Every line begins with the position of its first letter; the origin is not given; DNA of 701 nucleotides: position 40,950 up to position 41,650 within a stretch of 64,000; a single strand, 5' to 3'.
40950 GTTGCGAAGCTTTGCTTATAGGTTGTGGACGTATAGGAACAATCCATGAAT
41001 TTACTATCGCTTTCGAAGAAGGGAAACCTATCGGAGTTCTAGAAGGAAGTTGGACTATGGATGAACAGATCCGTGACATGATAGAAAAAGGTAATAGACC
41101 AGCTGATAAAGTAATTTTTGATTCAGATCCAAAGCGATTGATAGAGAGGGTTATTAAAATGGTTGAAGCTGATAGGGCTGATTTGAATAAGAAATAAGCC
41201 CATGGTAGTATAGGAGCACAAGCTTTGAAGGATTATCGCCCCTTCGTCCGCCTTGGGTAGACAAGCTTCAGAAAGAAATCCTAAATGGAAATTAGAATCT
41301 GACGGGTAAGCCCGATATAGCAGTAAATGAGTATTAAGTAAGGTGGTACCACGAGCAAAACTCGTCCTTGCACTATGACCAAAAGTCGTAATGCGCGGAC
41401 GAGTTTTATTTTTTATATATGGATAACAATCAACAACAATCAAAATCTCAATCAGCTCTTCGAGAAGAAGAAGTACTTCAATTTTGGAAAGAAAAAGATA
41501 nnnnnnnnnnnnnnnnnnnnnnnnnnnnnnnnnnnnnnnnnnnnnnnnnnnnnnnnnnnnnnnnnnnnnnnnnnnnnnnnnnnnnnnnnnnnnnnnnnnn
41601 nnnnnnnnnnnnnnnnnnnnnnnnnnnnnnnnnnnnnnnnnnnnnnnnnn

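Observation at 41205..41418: T-box-like leader with AUU-A specifier candidate in front of ileS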

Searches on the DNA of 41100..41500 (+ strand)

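Call 4: search_rna_families(source=window, start=41100, end=41500, threshold=evalue, max_evalue=10, show_alignments=5)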
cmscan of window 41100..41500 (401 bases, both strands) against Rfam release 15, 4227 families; matches with E-value up to 10: 9.
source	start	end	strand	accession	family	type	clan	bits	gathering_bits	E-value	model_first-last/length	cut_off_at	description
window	41216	41372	+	RF00230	T-box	Cis-reg; leader;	-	44.3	93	1.1e-08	1-219/219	no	T-box leader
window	41118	41217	+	RF02446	SpR18_sRNA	Gene; sRNA;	-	19.1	60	4.6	1-132/132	no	Streptococcus sRNA SpR18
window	41408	41446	-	RF03995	mir-7957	Gene; miRNA;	-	18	76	1.1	1-59/59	no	mir-7957 microRNA precursor family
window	41328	41396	+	RF01286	snoR26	Gene; snRNA; snoRNA; CD-box;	-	16.8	47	2.9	1-94/94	no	Small nucleolar RNA snoR26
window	41399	41489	-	RF04329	snoMe18S-C1367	Gene; snRNA; snoRNA; CD-box;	-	16.6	101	1.6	1-110/110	no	Drosophila C/D box small nucleolar RNA snoMe18S-C1367 family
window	41232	41333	+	RF03073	RT-19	Gene; sRNA;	-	13.6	78.3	3.5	1-99/99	no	RT-19 RNA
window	41403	41500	-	RF02060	STnc410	Gene; sRNA;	-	12.9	50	2.2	64-158/158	5'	Enterobacterial sRNA STnc410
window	41162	41211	+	RF01134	sR30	Gene; snRNA; snoRNA; CD-box;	-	12.8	38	0.83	1-57/57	no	Small nucleolar RNA sR30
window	41197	41224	+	RF00612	SNORD75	Gene; snRNA; snoRNA; CD-box;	-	12.1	50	5.9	1-62/62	no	Small nucleolar RNA SNORD75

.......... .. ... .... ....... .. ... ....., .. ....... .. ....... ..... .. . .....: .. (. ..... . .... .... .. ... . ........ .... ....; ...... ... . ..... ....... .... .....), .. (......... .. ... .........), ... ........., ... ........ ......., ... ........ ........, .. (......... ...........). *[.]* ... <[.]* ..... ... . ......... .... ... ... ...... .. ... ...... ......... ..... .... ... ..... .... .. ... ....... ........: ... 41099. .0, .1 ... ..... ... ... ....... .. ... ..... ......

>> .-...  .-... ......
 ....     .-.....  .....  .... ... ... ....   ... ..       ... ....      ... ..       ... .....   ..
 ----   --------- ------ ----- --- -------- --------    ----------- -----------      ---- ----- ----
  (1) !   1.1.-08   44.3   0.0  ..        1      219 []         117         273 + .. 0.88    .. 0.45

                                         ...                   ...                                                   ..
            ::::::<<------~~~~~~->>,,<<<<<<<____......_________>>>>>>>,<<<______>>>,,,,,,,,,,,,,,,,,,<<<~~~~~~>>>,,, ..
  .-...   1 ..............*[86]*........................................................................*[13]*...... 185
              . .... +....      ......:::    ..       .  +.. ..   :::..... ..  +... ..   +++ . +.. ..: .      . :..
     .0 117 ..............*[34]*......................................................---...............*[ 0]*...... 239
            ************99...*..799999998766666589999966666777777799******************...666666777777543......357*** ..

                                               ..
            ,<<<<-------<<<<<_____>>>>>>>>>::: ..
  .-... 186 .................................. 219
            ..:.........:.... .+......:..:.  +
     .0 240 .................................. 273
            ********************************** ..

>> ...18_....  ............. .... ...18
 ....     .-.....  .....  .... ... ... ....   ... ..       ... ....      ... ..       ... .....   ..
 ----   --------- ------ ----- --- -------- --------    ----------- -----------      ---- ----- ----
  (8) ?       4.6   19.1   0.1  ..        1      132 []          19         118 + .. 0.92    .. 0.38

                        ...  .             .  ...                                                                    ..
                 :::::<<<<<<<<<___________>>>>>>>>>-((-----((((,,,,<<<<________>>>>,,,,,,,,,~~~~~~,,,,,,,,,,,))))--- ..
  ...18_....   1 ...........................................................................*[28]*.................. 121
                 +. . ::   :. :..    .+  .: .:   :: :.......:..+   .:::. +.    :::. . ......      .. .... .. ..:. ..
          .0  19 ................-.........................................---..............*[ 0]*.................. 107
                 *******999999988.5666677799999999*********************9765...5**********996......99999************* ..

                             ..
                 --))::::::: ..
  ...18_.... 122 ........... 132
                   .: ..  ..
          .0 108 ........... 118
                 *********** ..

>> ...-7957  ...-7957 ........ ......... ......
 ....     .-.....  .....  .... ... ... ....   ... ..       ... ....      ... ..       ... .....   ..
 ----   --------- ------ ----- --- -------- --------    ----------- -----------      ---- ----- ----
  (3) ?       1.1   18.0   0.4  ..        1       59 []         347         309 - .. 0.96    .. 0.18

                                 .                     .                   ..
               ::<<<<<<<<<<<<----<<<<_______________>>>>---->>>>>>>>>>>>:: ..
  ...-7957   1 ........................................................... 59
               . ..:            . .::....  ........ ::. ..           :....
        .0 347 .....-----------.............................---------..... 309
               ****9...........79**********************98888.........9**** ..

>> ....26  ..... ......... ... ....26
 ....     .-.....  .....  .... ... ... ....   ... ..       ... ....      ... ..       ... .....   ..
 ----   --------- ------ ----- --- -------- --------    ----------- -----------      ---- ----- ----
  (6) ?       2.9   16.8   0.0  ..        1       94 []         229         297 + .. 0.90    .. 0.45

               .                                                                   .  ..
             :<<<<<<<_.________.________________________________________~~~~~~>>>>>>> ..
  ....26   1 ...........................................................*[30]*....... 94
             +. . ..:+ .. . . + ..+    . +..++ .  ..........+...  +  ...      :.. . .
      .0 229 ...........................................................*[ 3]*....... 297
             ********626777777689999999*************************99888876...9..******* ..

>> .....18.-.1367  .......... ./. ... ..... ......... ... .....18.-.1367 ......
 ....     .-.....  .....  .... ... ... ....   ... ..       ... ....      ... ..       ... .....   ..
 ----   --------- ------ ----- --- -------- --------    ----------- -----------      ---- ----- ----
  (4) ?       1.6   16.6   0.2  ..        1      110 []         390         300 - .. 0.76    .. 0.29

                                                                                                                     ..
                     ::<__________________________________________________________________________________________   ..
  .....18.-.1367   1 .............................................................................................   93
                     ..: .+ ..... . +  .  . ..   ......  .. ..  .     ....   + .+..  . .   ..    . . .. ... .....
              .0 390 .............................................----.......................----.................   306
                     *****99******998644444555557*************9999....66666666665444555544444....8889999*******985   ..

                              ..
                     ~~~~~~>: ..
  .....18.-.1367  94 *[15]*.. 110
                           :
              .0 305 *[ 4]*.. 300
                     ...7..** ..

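Call 32: build_rna_model(alignment_id=A2, structure=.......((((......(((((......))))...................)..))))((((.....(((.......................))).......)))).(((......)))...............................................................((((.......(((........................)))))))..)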
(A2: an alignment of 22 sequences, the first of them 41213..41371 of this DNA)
Model R1 built from alignment A2 (22 sequences, 230 columns); structure: as given.
model positions 139; base pairs 26; branch points 3; effective number of sequences 1.76; information 0.59 bits per position. Calibrated on 0.2 Mb of random sequence (short: E-values are rough).
structure used (alignment columns):
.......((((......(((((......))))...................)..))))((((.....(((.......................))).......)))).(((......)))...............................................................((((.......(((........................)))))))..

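Call 33: search_with_rna_model(model_id=R1, sources=[window, L001, L002, L003, L004, L005, L006, L007, L008, L009, L010, L011, L012, L013, L014, L015, L016, L017, L018, L019, L020, L021, L022, L023, L024, L025, L026, L027, L028, L029, L030, L031, L032, L033, L034, L035, L036, L037, L038, L039, L040, L041, L042, L043, L044, L045, L046, L047, L048, L049, L050, L051, L052, L053, L054, L055, L056, L057, L058, L059, L060, L061, L062, L063, L064, L065, L066, L067, L068, L069, L070, L071, L072, L073, L074, L075, L076, L077, L078, L079, L080], max_evalue=1, make_alignment=true, show_alignments=1)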
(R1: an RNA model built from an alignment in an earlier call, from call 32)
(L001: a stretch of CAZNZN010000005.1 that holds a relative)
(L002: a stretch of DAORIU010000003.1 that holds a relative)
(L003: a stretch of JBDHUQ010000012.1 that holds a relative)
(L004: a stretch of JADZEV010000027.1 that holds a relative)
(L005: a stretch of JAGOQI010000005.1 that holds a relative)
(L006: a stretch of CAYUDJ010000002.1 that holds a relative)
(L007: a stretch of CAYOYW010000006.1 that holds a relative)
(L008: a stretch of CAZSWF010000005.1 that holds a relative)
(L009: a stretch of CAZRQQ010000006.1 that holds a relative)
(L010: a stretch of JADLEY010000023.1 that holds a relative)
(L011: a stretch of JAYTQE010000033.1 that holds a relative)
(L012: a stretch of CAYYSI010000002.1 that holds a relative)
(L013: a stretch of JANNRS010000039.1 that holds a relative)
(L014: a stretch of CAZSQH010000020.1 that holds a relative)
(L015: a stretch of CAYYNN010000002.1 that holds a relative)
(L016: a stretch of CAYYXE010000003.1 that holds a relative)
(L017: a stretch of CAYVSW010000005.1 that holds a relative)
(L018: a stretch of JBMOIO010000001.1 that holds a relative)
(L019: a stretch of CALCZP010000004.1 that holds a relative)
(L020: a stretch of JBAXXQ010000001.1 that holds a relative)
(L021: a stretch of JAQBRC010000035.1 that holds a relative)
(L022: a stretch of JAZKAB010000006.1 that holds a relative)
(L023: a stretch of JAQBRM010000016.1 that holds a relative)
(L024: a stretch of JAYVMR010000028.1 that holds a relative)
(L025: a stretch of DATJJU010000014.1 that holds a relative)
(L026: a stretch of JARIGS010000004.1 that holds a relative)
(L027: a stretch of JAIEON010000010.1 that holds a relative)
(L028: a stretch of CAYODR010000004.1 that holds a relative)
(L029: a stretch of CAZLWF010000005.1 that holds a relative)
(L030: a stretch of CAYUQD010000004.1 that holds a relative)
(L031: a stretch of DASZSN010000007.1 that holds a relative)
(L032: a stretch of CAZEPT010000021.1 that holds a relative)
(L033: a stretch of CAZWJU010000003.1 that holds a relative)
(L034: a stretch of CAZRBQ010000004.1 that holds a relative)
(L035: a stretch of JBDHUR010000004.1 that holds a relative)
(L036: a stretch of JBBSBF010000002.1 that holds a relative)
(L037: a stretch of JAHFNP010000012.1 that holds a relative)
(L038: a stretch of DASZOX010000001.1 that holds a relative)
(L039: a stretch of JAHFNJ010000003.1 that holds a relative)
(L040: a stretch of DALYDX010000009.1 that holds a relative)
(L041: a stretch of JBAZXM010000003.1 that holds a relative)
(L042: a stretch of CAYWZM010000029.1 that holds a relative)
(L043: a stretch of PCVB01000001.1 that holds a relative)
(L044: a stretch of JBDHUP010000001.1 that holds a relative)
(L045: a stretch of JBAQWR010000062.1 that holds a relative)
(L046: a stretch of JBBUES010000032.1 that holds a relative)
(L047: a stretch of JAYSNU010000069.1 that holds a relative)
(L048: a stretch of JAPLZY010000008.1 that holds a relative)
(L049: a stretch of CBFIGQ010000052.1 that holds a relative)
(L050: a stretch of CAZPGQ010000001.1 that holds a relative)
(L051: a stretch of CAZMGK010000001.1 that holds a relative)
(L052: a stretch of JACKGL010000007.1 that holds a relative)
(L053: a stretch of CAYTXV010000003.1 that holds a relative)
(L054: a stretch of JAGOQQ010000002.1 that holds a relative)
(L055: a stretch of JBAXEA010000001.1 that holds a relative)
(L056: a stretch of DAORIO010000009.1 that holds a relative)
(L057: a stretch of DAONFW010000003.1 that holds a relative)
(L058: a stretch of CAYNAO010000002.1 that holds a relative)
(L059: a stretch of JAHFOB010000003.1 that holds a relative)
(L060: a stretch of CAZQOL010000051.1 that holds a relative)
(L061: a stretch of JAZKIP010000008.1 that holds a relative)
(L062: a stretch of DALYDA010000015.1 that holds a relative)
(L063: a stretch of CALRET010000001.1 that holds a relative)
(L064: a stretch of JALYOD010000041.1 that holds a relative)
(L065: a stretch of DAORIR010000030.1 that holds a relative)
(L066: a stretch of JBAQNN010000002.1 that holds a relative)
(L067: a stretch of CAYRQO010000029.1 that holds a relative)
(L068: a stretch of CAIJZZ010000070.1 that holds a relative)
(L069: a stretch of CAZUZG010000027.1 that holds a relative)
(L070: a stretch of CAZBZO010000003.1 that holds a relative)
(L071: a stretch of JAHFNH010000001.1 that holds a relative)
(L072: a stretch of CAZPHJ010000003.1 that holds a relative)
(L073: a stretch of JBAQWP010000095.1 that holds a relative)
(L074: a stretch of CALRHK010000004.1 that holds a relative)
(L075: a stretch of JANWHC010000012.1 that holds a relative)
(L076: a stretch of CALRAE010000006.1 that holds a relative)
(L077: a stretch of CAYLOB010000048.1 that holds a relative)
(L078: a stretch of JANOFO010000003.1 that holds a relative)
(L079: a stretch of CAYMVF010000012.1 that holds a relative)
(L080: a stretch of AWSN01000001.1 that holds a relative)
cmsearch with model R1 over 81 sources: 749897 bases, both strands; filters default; matches with E-value up to 1: 59.
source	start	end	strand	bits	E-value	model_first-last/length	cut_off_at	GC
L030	2799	2937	+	141.2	9.3e-34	1-139/139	no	0.49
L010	2553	2698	+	139.5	2.6e-33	1-139/139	no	0.52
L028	2814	2952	+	134.6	4.7e-32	1-139/139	no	0.45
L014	2824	2963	+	132.6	1.5e-31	1-139/139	no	0.46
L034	2799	2944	+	131.8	2.4e-31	1-139/139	no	0.49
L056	2598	2738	+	131.8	2.5e-31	1-139/139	no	0.45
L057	2620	2779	+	130.5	5.3e-31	1-139/139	no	0.43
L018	2555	2714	+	129.9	7.6e-31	1-139/139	no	0.53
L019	2774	2951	+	123.6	3e-29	1-139/139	no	0.49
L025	2796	2925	+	123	4.3e-29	1-139/139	no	0.46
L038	1156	1295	+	122.8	5.1e-29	1-139/139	no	0.49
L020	2794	2938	+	122.2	6.9e-29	1-139/139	no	0.46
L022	2803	2948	+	122.2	7e-29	1-139/139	no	0.54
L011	2803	2956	+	121.8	9e-29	1-139/139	no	0.37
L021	2817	2943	+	120.5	1.9e-28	1-139/139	no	0.53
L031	2778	2953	+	118.1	7.9e-28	1-139/139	no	0.51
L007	2654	2818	+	116.8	1.7e-27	1-139/139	no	0.51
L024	2257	2430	+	116.5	2.1e-27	1-139/139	no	0.49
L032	2772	2923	+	115.3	4.2e-27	1-139/139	no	0.42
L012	2807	2941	+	115.1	4.6e-27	1-139/139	no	0.47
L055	2756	2916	+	114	8.8e-27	1-139/139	no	0.39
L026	2691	2880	+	114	8.8e-27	1-139/139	no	0.54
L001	2815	2954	+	114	9.1e-27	1-139/139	no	0.47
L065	2760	2914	+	112.1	2.8e-26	1-139/139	no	0.59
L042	480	631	+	106.8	6.2e-25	1-139/139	no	0.47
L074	2780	2948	+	104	3.3e-24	1-139/139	no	0.51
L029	2555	2723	+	103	6e-24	1-139/139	no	0.45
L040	2539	2691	+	100.8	2.2e-23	1-139/139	no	0.43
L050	2805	2940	+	100.8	2.3e-23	1-139/139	no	0.45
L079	2731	2894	+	95.8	4.3e-22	1-139/139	no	0.63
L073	2743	2914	+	94.2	1.1e-21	1-139/139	no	0.49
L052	1101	1262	+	91.3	6e-21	1-139/139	no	0.49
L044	2746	2862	+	89.9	1.4e-20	1-139/139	no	0.47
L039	2823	2956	+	89.8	1.4e-20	1-139/139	no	0.55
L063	2816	2938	+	79.8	5.3e-18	1-139/139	no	0.45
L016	2536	2669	+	79.3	7e-18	1-139/139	no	0.51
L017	2726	2936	+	78.8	9.9e-18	1-139/139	no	0.47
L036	2428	2599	+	78.6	1.1e-17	1-139/139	no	0.48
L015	2821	2954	+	77.4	2.2e-17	1-139/139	no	0.5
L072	2564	2714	+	77.3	2.4e-17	1-139/139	no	0.46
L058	2625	2836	+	77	2.8e-17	1-139/139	no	0.49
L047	2813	2956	+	73.8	1.9e-16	1-139/139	no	0.47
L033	2729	2933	+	72.7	3.6e-16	1-139/139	no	0.42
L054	2646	2940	+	70.9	1.1e-15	1-139/139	no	0.46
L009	2820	2938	+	68.1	5.5e-15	1-139/139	no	0.45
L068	2782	2922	+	67.4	8.1e-15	1-139/139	no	0.48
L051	2614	2782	+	67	1e-14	1-139/139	no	0.43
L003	1836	1970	+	66.1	1.7e-14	1-139/139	no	0.43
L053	2810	2941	+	66.1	1.8e-14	1-139/139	no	0.5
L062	2393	2622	+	65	3.3e-14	1-139/139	no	0.47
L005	2821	2955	+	64.8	3.8e-14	1-139/139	no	0.42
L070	2449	2630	+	64.2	5.6e-14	1-139/139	no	0.53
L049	2816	2947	+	60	6.3e-13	1-139/139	no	0.48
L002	2635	2794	+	56.9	4.1e-12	1-139/139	no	0.45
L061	2762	2938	+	47.6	9.8e-10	1-139/139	no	0.5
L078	2772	2951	+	46.3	2.1e-09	1-139/139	no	0.49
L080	2624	2795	+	29.7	3.9e-05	1-139/139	no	0.45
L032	8516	8617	+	12.8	0.85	1-139/139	no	0.38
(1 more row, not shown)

Alignment A3: 59 matches aligned to the model, 514 columns, each read 5' to 3' on its own strand. Consensus structure (alignment columns), stored with it:
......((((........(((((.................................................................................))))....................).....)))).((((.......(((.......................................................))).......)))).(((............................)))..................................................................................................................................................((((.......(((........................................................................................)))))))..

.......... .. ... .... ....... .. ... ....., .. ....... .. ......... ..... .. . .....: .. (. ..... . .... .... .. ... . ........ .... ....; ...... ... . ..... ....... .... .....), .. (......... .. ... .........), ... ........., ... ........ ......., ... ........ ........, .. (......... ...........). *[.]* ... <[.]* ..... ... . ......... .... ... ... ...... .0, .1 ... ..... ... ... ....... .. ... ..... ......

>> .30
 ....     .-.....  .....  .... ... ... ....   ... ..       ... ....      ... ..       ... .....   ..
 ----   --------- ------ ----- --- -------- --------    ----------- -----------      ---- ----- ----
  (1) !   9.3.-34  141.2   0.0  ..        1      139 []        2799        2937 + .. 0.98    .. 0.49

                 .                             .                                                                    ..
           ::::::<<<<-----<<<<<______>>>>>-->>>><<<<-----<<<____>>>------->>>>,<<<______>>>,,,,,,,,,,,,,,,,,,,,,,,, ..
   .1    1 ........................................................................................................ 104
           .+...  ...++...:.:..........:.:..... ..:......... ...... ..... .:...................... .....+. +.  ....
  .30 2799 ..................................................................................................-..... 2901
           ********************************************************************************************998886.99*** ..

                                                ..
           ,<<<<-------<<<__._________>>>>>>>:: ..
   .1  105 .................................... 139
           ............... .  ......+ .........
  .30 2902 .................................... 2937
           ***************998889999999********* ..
